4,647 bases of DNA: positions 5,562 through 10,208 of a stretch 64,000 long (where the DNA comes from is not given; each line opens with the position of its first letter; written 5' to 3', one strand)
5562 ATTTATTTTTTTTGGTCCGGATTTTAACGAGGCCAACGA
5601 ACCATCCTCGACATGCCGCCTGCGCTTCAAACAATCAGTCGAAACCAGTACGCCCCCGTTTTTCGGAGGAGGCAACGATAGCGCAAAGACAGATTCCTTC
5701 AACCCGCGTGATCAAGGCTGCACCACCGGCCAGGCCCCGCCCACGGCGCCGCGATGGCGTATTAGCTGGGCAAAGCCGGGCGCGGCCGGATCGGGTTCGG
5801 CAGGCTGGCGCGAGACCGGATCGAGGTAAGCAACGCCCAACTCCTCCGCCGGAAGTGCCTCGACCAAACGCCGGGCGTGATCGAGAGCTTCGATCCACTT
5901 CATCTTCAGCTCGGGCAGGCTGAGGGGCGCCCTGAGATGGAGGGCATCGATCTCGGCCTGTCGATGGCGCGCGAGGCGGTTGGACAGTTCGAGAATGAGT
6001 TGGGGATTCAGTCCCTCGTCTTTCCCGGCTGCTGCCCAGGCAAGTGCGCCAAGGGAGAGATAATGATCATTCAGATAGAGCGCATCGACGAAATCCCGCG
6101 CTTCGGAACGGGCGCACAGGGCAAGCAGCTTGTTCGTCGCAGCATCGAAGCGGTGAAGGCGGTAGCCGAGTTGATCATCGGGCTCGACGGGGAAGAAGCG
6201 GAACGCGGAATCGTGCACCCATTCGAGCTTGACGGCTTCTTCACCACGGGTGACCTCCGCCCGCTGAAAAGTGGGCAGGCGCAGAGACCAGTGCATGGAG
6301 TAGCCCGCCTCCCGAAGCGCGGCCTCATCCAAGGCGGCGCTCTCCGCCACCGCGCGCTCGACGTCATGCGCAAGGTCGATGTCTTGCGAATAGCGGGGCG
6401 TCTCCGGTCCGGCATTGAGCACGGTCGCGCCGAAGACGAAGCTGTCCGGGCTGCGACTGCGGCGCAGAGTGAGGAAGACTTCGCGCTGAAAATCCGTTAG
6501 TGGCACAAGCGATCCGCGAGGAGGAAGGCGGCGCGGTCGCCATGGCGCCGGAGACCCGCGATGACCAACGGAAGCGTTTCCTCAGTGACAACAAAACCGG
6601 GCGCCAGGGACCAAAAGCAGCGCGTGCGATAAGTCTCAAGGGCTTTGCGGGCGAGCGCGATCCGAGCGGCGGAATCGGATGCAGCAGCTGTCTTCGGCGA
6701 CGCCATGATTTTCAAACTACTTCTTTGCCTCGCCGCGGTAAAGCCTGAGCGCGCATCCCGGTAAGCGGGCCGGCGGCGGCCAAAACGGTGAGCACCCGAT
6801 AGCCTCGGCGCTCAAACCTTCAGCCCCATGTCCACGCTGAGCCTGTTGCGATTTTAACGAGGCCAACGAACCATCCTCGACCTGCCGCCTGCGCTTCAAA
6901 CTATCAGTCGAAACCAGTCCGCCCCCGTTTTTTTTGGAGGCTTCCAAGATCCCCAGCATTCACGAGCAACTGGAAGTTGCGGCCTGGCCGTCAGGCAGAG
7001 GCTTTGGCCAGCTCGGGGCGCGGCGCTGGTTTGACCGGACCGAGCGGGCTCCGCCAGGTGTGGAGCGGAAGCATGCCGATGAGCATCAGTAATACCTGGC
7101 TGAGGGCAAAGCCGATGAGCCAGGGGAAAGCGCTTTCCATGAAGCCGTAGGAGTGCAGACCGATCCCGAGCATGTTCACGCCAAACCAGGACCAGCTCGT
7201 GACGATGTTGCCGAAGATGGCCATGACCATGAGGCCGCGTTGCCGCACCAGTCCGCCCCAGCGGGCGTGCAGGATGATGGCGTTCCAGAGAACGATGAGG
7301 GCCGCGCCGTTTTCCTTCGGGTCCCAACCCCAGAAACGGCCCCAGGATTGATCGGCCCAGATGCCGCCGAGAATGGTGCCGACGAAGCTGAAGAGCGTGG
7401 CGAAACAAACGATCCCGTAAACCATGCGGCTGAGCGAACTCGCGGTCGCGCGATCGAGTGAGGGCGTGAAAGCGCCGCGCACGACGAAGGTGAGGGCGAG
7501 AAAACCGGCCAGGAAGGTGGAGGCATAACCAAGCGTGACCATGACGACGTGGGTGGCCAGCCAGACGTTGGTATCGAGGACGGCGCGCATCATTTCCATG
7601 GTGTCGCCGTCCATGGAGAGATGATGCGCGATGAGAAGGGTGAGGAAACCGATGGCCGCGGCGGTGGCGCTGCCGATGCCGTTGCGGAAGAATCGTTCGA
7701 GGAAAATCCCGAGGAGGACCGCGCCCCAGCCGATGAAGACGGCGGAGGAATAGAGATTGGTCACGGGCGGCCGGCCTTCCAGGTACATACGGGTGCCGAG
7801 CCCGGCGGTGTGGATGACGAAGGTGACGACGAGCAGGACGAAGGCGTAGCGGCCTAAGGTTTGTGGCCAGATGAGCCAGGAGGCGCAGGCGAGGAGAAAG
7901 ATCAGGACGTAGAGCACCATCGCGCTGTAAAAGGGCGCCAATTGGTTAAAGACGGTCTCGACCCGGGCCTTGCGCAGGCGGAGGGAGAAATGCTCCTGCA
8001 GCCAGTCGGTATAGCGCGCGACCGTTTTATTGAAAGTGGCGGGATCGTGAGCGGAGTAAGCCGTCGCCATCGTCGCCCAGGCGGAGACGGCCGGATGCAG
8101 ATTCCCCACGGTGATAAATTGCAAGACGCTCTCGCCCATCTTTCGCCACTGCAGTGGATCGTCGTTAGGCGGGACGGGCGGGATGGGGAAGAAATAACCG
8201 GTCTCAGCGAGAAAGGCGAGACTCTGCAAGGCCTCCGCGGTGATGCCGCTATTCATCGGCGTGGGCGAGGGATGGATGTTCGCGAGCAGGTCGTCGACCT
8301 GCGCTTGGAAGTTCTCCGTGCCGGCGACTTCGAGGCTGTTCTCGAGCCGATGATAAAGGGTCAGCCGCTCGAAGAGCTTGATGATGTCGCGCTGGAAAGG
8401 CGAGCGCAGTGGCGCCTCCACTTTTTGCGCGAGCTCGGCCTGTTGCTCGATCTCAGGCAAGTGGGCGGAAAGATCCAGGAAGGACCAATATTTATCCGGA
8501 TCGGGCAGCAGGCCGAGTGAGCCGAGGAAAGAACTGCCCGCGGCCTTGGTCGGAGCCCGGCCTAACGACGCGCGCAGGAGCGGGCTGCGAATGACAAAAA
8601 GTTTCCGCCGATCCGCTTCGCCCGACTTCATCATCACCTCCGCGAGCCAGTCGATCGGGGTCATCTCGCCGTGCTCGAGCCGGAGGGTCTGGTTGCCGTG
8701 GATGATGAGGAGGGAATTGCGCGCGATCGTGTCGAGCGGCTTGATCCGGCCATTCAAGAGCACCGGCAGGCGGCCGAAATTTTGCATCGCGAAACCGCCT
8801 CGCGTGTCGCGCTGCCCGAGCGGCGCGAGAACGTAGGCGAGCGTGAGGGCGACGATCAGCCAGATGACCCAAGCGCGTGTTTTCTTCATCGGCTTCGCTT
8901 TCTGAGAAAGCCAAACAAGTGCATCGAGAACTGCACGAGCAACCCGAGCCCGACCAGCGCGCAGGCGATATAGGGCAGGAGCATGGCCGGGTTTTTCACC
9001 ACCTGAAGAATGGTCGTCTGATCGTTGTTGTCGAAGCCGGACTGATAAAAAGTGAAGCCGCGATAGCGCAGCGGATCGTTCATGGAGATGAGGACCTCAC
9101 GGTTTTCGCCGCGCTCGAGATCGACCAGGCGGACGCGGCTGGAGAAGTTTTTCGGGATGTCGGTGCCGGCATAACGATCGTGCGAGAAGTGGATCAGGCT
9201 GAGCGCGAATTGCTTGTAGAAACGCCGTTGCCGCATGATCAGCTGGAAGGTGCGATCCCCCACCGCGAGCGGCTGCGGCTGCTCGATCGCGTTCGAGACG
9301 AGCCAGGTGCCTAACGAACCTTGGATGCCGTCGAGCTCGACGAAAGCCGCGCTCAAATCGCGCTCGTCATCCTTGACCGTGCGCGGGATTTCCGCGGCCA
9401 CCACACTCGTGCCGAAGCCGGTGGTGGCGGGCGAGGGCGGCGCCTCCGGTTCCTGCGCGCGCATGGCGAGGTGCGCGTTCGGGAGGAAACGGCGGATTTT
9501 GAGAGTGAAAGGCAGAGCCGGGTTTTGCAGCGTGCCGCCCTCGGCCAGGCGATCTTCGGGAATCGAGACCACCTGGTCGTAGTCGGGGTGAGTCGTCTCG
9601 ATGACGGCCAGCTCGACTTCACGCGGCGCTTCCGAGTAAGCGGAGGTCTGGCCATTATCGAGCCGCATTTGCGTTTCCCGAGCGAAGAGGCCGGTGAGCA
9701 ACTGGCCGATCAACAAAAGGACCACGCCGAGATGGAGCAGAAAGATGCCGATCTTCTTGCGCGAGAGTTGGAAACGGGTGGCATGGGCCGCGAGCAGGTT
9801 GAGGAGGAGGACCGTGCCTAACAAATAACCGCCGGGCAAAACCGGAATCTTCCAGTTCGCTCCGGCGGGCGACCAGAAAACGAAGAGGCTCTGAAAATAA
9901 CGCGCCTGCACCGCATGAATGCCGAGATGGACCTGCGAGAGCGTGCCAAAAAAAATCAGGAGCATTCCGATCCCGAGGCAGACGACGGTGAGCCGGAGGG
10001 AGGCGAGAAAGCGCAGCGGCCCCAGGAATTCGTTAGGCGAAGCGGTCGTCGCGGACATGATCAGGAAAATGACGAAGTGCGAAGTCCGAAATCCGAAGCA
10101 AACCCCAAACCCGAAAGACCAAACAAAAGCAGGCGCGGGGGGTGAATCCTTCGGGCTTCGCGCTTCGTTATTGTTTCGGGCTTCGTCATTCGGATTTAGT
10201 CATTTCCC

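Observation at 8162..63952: Hyper-abundant dispersed word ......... (core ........): candidate DNA-uptake-signal-like genome signature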

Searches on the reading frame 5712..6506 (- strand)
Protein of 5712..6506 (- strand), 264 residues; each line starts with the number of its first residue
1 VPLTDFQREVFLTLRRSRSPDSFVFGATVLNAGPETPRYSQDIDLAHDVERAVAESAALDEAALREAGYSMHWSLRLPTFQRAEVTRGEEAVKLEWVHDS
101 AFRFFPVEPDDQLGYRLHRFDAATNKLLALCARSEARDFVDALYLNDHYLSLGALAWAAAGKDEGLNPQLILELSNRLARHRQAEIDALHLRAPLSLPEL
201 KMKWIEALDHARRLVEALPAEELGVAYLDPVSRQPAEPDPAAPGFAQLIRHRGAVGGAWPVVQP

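Call 47: search_protein_families(library=pfam, proteins=[window:5712-6506:-], max_evalue=0.001)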
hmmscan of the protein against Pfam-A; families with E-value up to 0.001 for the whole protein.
window:5712-6506:- (264 aa): 1 family
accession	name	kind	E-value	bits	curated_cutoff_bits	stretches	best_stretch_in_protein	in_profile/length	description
PF08843.17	AbiEii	-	5.4e-08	33.5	22.5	1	16-183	8-192/238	Nucleotidyl transferase AbiEii toxin, Type IV TA system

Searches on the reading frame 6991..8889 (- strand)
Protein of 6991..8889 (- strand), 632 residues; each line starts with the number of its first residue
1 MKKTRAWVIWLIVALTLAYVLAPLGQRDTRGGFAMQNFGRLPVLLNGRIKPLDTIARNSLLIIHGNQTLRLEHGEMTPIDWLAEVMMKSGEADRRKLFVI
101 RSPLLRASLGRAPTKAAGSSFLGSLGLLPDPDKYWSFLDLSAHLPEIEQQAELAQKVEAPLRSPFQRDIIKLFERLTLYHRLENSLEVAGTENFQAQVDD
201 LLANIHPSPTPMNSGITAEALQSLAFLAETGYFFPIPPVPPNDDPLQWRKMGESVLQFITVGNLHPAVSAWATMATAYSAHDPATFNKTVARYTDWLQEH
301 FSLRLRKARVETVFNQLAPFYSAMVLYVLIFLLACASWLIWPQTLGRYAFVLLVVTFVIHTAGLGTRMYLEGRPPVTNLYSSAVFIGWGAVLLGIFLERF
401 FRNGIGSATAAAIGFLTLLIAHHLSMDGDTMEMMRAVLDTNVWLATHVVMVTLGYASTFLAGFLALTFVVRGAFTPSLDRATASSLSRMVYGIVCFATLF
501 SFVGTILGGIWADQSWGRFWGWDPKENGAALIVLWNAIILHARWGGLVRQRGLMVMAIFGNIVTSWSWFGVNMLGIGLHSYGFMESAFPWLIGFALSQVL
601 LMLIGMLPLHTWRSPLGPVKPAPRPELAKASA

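Call 9: search_protein_families(library=ncbifam, proteins=[window:6991-8889:-])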
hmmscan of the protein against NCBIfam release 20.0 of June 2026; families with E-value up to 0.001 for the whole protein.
window:6991-8889:- (632 aa): 1 family
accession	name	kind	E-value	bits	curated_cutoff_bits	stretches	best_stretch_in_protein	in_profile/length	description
TIGR03144.1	cytochr_II_ccsB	equivalog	7.6e-35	120.8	187.6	1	353-582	2-252/252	c-type cytochrome biogenesis protein CcsB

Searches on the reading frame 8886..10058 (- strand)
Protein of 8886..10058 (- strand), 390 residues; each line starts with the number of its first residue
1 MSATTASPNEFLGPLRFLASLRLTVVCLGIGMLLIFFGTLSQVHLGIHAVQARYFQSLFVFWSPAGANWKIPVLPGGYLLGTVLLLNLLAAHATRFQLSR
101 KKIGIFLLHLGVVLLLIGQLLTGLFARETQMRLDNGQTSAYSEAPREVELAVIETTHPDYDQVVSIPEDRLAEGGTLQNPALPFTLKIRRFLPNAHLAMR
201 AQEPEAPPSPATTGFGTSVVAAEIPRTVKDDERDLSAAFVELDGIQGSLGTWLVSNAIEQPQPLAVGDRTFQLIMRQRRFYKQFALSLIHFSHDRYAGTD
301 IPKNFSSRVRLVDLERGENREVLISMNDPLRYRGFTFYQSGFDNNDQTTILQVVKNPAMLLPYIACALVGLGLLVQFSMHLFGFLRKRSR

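Call 9: search_protein_families(library=ncbifam, proteins=[window:8886-10058:-])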
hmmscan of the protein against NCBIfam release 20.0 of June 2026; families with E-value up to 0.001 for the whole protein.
window:8886-10058:- (390 aa): 1 family
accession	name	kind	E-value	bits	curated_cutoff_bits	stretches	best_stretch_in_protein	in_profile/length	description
TIGR03145.1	cyt_nit_nrfE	subfamily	0.00035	19.4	927.3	0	85-140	469-524/631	heme lyase NrfEFG subunit NrfE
